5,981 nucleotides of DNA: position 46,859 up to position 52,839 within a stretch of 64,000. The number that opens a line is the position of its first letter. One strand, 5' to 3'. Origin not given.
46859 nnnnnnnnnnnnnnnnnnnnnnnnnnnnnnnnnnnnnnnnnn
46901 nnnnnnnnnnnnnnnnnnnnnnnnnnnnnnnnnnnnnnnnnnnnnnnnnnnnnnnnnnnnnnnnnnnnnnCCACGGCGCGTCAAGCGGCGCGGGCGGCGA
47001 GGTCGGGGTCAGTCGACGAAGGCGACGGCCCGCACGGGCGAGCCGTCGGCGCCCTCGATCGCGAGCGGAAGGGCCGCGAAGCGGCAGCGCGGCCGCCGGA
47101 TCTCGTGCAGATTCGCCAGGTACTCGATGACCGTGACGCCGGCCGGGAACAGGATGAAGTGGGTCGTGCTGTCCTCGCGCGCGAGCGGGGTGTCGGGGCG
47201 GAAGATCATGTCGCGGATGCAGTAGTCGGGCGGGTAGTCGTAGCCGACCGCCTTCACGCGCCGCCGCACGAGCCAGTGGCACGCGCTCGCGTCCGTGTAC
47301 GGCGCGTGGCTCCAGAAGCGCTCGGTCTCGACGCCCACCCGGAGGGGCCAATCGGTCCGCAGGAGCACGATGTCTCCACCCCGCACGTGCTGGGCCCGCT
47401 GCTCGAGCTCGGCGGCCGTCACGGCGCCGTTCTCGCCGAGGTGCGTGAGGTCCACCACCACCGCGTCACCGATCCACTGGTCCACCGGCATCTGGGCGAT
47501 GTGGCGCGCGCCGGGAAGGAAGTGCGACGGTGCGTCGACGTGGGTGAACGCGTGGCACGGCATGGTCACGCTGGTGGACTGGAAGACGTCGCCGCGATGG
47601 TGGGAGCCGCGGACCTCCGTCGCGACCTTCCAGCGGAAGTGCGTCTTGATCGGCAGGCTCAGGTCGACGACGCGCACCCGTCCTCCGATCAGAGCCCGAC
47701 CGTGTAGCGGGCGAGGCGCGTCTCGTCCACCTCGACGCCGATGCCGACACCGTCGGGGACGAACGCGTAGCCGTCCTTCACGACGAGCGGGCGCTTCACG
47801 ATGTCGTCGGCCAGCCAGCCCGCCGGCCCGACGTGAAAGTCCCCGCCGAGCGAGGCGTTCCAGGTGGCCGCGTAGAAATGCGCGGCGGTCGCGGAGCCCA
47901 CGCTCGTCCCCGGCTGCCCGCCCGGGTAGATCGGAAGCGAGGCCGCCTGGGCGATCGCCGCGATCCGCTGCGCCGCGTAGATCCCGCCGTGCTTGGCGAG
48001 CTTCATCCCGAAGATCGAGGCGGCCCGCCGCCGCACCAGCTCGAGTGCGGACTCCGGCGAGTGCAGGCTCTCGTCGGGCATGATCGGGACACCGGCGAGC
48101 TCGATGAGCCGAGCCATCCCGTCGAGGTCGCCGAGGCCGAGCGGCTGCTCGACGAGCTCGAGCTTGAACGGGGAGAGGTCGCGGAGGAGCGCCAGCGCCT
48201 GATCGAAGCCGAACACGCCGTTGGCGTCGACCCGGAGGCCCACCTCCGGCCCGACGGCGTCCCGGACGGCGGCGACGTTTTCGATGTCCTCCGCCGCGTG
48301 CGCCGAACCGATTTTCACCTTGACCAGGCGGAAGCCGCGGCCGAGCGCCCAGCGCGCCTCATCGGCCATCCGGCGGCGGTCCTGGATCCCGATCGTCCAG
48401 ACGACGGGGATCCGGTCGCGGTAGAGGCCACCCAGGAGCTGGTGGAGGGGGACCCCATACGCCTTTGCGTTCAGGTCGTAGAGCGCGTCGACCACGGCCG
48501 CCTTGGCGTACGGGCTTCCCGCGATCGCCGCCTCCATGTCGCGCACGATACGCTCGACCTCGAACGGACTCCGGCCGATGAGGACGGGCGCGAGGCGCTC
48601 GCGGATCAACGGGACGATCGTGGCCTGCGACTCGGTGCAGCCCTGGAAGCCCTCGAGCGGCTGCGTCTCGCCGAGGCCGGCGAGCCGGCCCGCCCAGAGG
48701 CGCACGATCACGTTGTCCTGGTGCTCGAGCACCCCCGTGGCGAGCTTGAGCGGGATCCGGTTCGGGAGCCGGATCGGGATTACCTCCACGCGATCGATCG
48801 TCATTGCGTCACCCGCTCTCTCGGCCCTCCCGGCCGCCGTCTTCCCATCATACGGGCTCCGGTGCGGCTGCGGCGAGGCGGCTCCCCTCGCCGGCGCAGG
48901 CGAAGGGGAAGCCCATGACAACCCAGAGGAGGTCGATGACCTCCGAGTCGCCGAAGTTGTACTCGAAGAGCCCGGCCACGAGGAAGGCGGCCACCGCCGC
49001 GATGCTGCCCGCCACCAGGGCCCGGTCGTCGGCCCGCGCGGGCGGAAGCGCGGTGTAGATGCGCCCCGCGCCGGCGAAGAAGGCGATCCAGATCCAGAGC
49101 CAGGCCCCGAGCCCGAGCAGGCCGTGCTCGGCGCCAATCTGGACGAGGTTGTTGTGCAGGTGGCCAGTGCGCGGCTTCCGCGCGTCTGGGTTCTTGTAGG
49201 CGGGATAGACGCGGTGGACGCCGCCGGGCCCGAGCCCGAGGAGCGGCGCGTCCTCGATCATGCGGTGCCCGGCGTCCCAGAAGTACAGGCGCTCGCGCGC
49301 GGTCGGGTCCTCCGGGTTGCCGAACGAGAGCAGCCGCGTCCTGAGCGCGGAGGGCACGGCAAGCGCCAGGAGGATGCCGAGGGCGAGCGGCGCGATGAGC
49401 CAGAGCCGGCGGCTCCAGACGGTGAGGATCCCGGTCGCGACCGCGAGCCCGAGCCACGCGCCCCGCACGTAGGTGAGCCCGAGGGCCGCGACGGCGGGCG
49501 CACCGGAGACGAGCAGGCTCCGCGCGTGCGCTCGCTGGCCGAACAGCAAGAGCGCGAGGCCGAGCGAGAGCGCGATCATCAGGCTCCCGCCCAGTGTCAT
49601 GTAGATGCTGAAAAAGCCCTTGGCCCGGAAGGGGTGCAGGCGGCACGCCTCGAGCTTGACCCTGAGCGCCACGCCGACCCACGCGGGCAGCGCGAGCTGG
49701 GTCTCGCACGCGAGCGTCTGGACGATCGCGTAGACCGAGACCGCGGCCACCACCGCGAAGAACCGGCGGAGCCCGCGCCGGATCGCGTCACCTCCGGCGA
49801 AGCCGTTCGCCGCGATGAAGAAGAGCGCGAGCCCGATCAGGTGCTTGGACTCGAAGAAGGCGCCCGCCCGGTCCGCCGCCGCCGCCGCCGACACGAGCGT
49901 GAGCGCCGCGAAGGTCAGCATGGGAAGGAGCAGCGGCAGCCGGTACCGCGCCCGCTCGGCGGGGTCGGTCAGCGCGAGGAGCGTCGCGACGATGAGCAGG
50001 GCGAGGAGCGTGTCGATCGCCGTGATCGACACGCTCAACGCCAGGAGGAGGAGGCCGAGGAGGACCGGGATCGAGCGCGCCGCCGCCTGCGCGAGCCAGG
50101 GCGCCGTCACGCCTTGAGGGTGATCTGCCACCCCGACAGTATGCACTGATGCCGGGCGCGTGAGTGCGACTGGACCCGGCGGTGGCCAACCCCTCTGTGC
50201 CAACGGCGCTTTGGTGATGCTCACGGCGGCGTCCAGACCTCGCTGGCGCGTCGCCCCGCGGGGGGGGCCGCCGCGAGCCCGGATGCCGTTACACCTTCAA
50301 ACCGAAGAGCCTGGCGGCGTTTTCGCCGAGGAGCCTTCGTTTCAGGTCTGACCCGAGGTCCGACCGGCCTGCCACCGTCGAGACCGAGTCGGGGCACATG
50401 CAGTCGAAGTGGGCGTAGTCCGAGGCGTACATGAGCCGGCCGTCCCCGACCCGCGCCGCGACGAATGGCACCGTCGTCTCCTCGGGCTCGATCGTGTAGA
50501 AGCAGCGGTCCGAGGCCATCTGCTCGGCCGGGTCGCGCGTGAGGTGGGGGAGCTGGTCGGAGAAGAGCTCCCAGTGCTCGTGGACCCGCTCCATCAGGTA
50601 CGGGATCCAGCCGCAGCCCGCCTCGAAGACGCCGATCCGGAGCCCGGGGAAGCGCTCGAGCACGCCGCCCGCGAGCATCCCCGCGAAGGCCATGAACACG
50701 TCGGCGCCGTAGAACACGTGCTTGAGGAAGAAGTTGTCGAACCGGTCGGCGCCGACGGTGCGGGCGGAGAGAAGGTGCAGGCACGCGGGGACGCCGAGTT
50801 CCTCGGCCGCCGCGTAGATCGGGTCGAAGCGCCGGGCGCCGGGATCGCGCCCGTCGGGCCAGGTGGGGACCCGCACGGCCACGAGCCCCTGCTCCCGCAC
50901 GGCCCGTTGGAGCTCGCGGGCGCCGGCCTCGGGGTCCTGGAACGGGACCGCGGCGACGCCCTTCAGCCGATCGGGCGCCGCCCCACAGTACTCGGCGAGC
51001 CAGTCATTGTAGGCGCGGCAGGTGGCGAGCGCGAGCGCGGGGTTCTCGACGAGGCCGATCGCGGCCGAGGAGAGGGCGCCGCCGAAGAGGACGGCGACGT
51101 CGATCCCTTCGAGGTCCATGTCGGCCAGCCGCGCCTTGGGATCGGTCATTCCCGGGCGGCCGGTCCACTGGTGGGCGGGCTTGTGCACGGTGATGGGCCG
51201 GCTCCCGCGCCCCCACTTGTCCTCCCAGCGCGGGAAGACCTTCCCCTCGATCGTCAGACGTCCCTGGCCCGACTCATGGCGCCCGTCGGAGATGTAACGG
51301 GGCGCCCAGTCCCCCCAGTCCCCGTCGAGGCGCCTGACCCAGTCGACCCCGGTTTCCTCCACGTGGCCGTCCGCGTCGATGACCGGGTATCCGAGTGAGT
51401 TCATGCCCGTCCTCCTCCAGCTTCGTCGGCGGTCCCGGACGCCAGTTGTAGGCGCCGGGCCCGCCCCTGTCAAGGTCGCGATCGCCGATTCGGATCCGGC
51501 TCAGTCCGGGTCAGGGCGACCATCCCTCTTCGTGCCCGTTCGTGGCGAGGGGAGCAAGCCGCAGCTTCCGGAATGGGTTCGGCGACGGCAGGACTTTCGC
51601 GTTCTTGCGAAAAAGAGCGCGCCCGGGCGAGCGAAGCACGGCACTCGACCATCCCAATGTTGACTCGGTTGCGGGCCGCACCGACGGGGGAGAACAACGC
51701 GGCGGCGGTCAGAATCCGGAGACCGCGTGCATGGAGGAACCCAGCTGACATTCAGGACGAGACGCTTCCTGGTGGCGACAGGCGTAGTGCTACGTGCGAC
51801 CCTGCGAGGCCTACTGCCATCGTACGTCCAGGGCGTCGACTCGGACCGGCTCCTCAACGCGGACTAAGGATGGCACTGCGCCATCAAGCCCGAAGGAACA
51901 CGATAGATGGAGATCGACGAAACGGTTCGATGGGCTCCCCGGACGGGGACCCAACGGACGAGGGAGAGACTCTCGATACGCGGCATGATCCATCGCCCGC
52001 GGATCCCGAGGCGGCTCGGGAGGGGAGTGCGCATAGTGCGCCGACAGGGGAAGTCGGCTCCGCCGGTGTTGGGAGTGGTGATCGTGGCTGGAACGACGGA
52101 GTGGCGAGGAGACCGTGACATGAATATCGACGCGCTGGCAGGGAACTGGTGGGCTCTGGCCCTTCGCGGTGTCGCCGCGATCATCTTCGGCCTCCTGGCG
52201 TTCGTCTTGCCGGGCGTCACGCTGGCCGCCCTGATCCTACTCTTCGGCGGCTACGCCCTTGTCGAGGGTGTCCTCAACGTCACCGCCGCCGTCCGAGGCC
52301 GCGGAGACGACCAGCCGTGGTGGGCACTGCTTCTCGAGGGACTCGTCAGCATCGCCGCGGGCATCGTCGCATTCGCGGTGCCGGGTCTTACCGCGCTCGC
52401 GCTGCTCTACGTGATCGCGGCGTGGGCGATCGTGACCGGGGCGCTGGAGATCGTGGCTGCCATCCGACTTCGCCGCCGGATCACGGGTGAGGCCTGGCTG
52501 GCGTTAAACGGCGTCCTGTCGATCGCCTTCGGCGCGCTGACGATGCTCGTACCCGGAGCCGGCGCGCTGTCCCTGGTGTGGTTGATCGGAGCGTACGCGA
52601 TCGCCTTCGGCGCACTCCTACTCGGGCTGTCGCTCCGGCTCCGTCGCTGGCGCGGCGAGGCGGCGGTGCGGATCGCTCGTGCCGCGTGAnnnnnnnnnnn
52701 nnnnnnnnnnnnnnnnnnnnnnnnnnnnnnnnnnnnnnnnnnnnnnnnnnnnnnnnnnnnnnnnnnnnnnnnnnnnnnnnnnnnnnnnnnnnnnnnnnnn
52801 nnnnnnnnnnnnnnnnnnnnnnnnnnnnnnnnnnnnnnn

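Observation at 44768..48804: Cobalt-type nitrile hydratase cluster with a ferredoxin-fused accessory protein, a cyclase-family hydrolase and an enolase-superfamily enzyme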

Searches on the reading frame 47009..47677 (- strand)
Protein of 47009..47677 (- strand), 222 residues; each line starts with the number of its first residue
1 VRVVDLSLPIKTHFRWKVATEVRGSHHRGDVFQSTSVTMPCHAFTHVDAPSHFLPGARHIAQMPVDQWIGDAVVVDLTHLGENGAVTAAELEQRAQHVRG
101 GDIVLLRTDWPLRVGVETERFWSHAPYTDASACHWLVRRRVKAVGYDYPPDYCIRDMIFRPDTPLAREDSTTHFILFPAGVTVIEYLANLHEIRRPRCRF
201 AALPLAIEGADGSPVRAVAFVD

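Call 3: search_protein_families(library=pfam, proteins=[window:47009-47677:-], max_evalue=0.1)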
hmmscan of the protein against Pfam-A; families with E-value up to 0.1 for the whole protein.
window:47009-47677:- (222 aa): 1 family
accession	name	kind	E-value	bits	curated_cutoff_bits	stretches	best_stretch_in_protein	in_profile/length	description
PF04199.19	Cyclase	-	4.4e-29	102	23.1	1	4-149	1-138/142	Putative cyclase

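Call 4: search_protein_families(library=ncbifam, proteins=[window:47009-47677:-], max_evalue=0.1)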
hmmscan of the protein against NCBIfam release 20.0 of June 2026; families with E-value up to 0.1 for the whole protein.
window:47009-47677:- (222 aa): 1 family
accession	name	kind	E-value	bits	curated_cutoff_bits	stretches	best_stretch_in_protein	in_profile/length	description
TIGR03035.1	trp_arylform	equivalog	3.6e-18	66.3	223.05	1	35-218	39-202/206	arylformamidase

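Call 70: search_solved_structures(query=window:47009-47677:-, max_evalue=0.00001)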
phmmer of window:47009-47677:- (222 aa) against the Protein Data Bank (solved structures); distinct sequences matched with E-value up to 0.00001: 8.
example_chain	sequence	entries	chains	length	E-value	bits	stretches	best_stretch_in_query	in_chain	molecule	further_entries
5nnb_A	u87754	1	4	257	3.9e-13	52.5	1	20-221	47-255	isatin hydrolase A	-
5nna_A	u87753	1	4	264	4.2e-13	52.4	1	20-221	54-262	isatin hydrolase A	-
1r61_A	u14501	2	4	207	6.9e-13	51.7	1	29-220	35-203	metal-dependent hydrolase | Hydrolase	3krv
4cz1_A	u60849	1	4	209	1e-12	51.1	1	25-218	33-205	KYNURENINE FORMAMIDASE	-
4co9_A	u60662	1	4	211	1.1e-12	51.1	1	25-218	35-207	KYNURENINE FORMAMIDASE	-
5nmp_A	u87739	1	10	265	8.2e-11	44.9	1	38-221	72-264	Isatin hydrolase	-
8hmo_A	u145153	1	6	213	1.3e-09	41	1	27-218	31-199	Metal-dependent hydrolase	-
4j0n_A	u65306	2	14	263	2.3e-06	30.4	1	32-221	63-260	Isatin hydrolase B | Putative uncharacterized protein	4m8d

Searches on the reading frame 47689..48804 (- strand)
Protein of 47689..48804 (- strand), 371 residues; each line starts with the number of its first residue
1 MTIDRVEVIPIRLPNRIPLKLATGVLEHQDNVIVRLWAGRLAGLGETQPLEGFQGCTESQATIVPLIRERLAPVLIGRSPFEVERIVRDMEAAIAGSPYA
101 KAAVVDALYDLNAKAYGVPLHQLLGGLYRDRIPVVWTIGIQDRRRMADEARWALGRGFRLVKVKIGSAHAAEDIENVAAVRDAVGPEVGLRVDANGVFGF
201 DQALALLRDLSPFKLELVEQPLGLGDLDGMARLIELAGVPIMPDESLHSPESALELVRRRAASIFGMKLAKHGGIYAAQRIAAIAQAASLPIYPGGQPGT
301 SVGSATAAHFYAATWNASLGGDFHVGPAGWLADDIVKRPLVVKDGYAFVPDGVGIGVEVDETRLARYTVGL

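Call 3: search_protein_families(library=pfam, proteins=[window:47689-48804:-], max_evalue=0.1)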
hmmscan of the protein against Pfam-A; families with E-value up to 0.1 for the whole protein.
window:47689-48804:- (371 aa): 2 families
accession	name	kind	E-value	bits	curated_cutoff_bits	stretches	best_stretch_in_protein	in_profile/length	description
PF13378.12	MR_MLE_C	-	4.5e-56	190.4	29.4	1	146-362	2-218/219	Enolase C-terminal domain-like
PF02746.21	MR_MLE_N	-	8.9e-18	65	22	1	12-125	10-117/117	Mandelate racemase / muconate lactonizing enzyme, N-terminal domain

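Call 4: search_protein_families(library=ncbifam, proteins=[window:47689-48804:-], max_evalue=0.1)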
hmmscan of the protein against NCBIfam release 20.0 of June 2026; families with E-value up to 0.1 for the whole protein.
window:47689-48804:- (371 aa): 18 families
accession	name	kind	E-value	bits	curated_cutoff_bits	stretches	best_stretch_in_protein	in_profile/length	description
TIGR02534.1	mucon_cyclo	subfamily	2.7e-77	260.3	334.95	1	3-368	1-366/368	muconate/chloromuconate family cycloisomerase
NF010624.0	PRK14017.1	equivalog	2.2e-34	119.2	311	1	57-365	34-358/382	galactonate dehydratase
NF042940.1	racemase_DgcA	equivalog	1.7e-32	112.9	400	1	16-309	11-283/323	N-acetyl-D-Glu racemase DgcA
NF047820.1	TalGalacDh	equivalog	1.8e-30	106.1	500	1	70-362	71-359/371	L-talarate/galactarate dehydratase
NF040866.1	AraD_Arch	equivalog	7e-30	104.2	650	1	104-369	107-371/372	arabinonate dehydratase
NF041118.1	A_G_epim_Thtga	equivalog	1.6e-29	103.1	500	1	16-314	16-309/341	L-Ala-D/L-Glu epimerase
NF040790.2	glucon_galact_dh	equivalog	1.6e-27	96.3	750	1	97-368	90-370/390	bifunctional D-gluconate/D-galactonate dehydratase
TIGR01928.1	menC_lowGC_arch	equivalog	1.1e-25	90.3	200.65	1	12-338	4-322/325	o-succinylbenzoate synthase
NF043002.1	HProlDhtase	equivalog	1.1e-24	87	500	1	58-317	59-314/366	cis-3-hydroxy-L-proline dehydratase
NF002782.0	PRK02901.1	equivalog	3.2e-23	82.2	288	1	127-350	74-291/328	o-succinylbenzoate synthase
NF043051.1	ManoateDhtManD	equivalog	3.3e-20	72.3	550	2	62-166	42-151/403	D-mannonate dehydratase ManD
NF011708.0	PRK15129.1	equivalog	6.3e-19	68.2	343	1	9-311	7-290/321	L-Ala-D/L-Glu epimerase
NF011654.0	PRK15072.1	subfamily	4.6e-17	62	430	2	63-166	43-151/404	D-galactonate dehydratase family protein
TIGR01927.1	menC_gam_Gplu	equivalog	1.5e-15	57.3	130.55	1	14-288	6-256/307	o-succinylbenzoate synthase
NF002739.0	PRK02714.1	equivalog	1e-11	44.9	259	1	153-274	129-253/320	o-succinylbenzoate synthase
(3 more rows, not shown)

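Call 71: search_solved_structures(query=window:47689-48804:-, max_evalue=1e-30)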
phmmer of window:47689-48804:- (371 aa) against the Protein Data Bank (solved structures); distinct sequences matched with E-value up to 1e-30: 29.
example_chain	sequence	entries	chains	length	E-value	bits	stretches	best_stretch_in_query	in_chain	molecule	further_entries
2chr_A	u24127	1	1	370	4.3e-59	203.8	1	1-367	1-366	CHLOROMUCONATE CYCLOISOMERASE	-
3ct2_A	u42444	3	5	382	2.1e-58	201.5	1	3-367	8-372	Muconate cycloisomerase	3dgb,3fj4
1nu5_A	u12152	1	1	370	3.3e-57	197.5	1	2-368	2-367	Chloromuconate cycloisomerase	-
2qde_A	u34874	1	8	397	1.6e-54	188.7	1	3-366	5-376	Mandelate racemase/muconate lactonizing enzyme family protein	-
4m0x_A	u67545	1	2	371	1.6e-54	188.7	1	2-368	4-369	Chloromuconate cycloisomerase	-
2muc_A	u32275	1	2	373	1.2e-53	185.9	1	3-367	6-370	PROTEIN (MUCONATE CYCLOISOMERASE)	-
1f9c_A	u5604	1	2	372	2.2e-53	185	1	3-367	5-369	PROTEIN (MUCONATE CYCLOISOMERASE I)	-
1muc_A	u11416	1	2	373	2.3e-53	184.9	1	3-367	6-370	MUCONATE LACTONIZING ENZYME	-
1bkh_A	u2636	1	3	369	2.5e-53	184.8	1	3-367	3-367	MUCONATE LACTONIZING ENZYME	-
3muc_A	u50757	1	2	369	3.5e-53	184.3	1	3-367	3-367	PROTEIN (MUCONATE CYCLOISOMERASE)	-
3i4k_A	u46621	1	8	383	8.5e-50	173.2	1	2-368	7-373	Muconate lactonizing enzyme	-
1jpm_A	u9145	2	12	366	1.9e-49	172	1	1-318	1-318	L-Ala-D/L-Glu Epimerase | similar to chloromuconate cycloisomerase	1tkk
3i6t_A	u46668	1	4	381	4.3e-47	164.3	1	31-369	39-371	Muconate cycloisomerase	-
3fcp_A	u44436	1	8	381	9.3e-47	163.2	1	2-368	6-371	L-Ala-D/L-Glu epimerase, a muconate lactonizing enzyme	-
2p88_A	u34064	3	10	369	5.6e-46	160.6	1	2-367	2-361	Mandelate racemase/muconate lactonizing enzyme family protein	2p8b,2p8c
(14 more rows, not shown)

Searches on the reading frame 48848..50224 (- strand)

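Call 51: search_protein_families(library=pfam, proteins=[window:48848-50224:-], max_evalue=0.001)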
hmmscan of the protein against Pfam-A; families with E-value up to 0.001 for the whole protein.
window:48848-50224:- (458 aa): 1 family
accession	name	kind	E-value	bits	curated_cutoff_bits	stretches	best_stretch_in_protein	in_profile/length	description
PF04932.20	Wzy_C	-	3.9e-21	75.8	31.7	1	244-376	6-149/149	O-Antigen ligase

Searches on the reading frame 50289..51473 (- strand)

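Call 51: search_protein_families(library=pfam, proteins=[window:50289-51473:-], max_evalue=0.001)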
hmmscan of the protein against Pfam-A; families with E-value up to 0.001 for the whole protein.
window:50289-51473:- (394 aa): 1 family
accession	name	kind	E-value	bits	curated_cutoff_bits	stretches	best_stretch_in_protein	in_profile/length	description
PF04909.20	Amidohydro_2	-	2.2e-34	120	26.4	1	103-392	8-289/289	Amidohydrolase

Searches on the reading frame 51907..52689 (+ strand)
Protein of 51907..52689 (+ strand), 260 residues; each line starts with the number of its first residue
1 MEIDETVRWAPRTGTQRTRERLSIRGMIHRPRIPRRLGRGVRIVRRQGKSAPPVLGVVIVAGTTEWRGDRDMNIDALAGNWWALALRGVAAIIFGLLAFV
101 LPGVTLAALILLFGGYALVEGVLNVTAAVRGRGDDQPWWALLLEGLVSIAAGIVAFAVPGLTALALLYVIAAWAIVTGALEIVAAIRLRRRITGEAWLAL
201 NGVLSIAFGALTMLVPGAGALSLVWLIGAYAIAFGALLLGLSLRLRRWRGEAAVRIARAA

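Call 68: search_protein_families(library=pfam, proteins=[window:51907-52689:+], max_evalue=0.00001)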
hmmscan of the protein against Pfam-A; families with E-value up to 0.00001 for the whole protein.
window:51907-52689:+ (260 aa): 1 family
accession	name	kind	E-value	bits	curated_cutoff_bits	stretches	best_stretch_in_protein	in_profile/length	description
PF03729.18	DUF308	-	1.3e-30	105.9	25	3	143-213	1-72/73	Short repeat of unknown function (DUF308)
